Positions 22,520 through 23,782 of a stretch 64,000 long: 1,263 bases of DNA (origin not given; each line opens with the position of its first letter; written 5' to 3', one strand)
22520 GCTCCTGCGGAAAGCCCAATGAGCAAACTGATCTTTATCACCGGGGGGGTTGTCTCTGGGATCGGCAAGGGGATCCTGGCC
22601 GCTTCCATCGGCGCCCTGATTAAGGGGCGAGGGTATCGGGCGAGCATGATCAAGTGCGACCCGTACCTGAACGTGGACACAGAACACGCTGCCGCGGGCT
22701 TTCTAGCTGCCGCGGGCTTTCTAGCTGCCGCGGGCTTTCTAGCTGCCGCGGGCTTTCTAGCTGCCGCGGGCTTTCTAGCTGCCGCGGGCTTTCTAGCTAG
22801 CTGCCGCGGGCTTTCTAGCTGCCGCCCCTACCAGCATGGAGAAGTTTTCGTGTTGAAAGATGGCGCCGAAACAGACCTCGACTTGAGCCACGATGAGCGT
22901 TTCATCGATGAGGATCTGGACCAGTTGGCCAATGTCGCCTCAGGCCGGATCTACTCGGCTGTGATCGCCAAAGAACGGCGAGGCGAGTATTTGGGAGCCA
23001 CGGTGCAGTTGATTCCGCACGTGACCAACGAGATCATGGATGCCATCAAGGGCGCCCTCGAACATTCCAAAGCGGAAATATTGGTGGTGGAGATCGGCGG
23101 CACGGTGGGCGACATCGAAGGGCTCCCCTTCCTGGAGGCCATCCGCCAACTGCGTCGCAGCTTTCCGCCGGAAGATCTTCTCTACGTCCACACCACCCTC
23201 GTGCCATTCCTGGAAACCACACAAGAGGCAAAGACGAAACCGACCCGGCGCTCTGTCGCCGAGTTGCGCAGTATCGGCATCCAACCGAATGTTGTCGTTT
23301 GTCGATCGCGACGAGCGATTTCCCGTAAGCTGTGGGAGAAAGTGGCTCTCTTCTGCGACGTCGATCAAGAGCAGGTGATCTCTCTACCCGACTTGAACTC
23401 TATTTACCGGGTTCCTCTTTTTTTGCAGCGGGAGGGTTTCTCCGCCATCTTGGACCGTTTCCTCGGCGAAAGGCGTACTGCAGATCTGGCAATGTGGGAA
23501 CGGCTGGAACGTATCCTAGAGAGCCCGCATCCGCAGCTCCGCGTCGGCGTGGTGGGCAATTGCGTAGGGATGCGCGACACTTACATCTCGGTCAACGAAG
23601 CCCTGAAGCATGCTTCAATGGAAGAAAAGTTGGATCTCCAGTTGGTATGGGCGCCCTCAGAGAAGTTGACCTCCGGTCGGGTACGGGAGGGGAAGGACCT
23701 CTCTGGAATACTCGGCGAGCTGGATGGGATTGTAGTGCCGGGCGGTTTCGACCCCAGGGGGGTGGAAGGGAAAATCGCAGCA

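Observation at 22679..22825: Repeat array replaces a near-invariant active-site-proximal segment of CTP synthase while keeping the reading frame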

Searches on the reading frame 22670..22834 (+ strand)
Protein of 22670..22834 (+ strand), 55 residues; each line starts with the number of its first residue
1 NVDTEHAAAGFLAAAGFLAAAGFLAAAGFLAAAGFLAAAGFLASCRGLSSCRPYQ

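Call 74: find_homologous_proteins(query=window:22670-22834:+, max_evalue=0.001)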
Query seq(55 aa): 8000 candidates shared short words with the query, none scored E <= 0.001.
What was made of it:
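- Tried and rejected: The insert peptide has no hit in 5.8 billion proteins (call 74; composition filtering may hide hits).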

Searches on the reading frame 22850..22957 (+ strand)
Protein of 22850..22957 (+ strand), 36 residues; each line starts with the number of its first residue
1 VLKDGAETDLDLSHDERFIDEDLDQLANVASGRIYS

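Call 56: search_solved_structures(query=window:22850-22957:+, max_evalue=10)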
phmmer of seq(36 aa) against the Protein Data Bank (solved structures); distinct sequences matched with E-value up to 10: 55.
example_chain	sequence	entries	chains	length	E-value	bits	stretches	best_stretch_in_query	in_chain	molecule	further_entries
4zdk_A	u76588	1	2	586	3.9e-07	32.6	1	2-36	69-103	CTP synthase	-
4zdi_A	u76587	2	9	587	3.9e-07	32.6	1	2-36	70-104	CTP synthase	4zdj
8uv4_R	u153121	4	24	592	3.9e-07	32.6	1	2-36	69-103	CTP synthase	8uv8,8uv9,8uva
3nva_A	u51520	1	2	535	3.4e-06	29.8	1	2-35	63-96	CTP synthase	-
1vcm_A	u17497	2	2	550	4.2e-06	29.5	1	2-35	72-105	CTP synthetase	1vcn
1vco_A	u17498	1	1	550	4.7e-06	29.4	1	2-35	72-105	CTP synthetase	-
8i9o_A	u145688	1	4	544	8.1e-06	28.7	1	2-36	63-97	CTP synthase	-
1s1m_A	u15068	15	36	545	8.1e-06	28.7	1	2-36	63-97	CTP synthase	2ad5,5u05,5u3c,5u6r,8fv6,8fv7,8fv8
5tkv_A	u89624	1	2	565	8.2e-06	28.6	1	2-36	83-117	CTP synthase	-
5mfm_A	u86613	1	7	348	9.3e-06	28.5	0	12-32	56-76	YIIIM6AII_GS11_(KR)5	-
5mfm_C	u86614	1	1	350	9.8e-06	28.4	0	12-32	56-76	Importin subunit alpha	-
5mfl_A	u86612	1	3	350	1.1e-05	28.3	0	12-32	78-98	(KR)5_GS10_YIIIM6AII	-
9kao_A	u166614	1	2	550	1.4e-05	27.9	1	2-35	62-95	CTP synthase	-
5mfd_A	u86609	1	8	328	4.7e-05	26.4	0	12-32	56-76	YIIIM''6AII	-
5aei_A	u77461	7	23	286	8.4e-05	25.6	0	12-32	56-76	DESIGNED ARMADILLO REPEAT PROTEIN YIIIM5AII | YIIIM5AII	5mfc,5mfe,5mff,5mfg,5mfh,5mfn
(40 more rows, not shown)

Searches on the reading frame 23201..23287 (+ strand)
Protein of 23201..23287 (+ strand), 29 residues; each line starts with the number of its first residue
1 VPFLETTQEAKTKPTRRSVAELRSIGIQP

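Call 55: search_solved_structures(query=window:23201-23287:+, max_evalue=10)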
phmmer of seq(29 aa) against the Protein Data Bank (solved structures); distinct sequences matched with E-value up to 10: 21.
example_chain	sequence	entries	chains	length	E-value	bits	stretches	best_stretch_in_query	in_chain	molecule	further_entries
1vco_A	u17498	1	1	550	3.8e-07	31.7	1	1-29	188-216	CTP synthetase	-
1vcm_A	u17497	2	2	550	3.8e-07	31.6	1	1-29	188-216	CTP synthetase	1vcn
9kao_A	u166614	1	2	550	5.8e-06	28.2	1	1-29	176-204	CTP synthase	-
4zdk_A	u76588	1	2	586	6.3e-05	25.2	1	1-29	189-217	CTP synthase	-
4zdi_A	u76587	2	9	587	6.3e-05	25.2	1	1-29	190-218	CTP synthase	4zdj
8uv4_R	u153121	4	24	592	6.4e-05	25.1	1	1-29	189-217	CTP synthase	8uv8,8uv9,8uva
1s1m_A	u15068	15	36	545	0.00018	23.9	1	1-29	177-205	CTP synthase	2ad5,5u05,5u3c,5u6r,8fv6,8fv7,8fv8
8i9o_A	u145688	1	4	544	0.00018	23.9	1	1-29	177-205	CTP synthase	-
5tkv_A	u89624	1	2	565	0.00019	23.8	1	1-29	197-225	CTP synthase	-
3nva_A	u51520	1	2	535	0.0003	23.2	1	2-29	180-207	CTP synthase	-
2vo1_A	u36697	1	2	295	0.0027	20.4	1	2-29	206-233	CTP SYNTHASE 1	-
3ihl_A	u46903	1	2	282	0.0041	19.9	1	1-29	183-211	CTP synthase 2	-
7mip_C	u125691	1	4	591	0.0075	19.1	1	2-29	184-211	CTP synthase 1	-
5u03_A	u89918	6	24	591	0.0076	19.1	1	2-29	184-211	CTP synthase 1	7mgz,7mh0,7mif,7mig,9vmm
6pk4_A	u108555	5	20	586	0.011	18.6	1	1-29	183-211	CTP synthase 2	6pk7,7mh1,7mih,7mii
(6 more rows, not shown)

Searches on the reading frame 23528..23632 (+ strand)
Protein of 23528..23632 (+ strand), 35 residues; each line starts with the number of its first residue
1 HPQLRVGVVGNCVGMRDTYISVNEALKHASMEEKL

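Call 54: search_solved_structures(query=window:23528-23632:+, max_evalue=10)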
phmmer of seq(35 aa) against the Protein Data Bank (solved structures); distinct sequences matched with E-value up to 10: 18.
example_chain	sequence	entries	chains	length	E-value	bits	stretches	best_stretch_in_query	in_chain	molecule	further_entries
7rkh_D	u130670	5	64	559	0.013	18.6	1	4-32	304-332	CTP synthase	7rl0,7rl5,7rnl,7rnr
7rmo_D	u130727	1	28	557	0.029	17.6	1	4-32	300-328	CTP synthase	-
7rmv_A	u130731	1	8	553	0.03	17.5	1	4-32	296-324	CTP synthase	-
7rmf_W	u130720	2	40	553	0.03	17.5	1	4-32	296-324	CTP synthase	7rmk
7rmc_V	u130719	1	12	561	0.031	17.5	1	4-32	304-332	CTP synthase 1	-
8i9o_A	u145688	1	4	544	0.034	17.4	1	3-33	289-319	CTP synthase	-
1s1m_A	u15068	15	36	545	0.034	17.4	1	3-33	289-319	CTP synthase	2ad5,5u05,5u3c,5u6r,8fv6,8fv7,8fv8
5tkv_A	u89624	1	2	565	0.036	17.3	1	3-33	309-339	CTP synthase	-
1vco_A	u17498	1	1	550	0.037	17.3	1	4-33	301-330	CTP synthetase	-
1vcm_A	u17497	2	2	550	0.038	17.2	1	4-33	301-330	CTP synthetase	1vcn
3nva_A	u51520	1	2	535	0.095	16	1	4-30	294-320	CTP synthase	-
4zdk_A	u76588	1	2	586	0.28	14.6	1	1-30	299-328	CTP synthase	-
4zdi_A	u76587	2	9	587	0.28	14.6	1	1-30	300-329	CTP synthase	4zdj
8uv4_R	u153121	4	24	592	0.29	14.6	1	1-30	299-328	CTP synthase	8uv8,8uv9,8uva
2v4u_A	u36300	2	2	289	0.6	13.6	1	6-31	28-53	CTP SYNTHASE 2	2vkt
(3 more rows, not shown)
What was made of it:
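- On CTP synthase (NCBIfam PRK05380 / TIGR00337; Pfam CTP_synth_N + GATase): Residues were mapped in calls 54 and 55.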
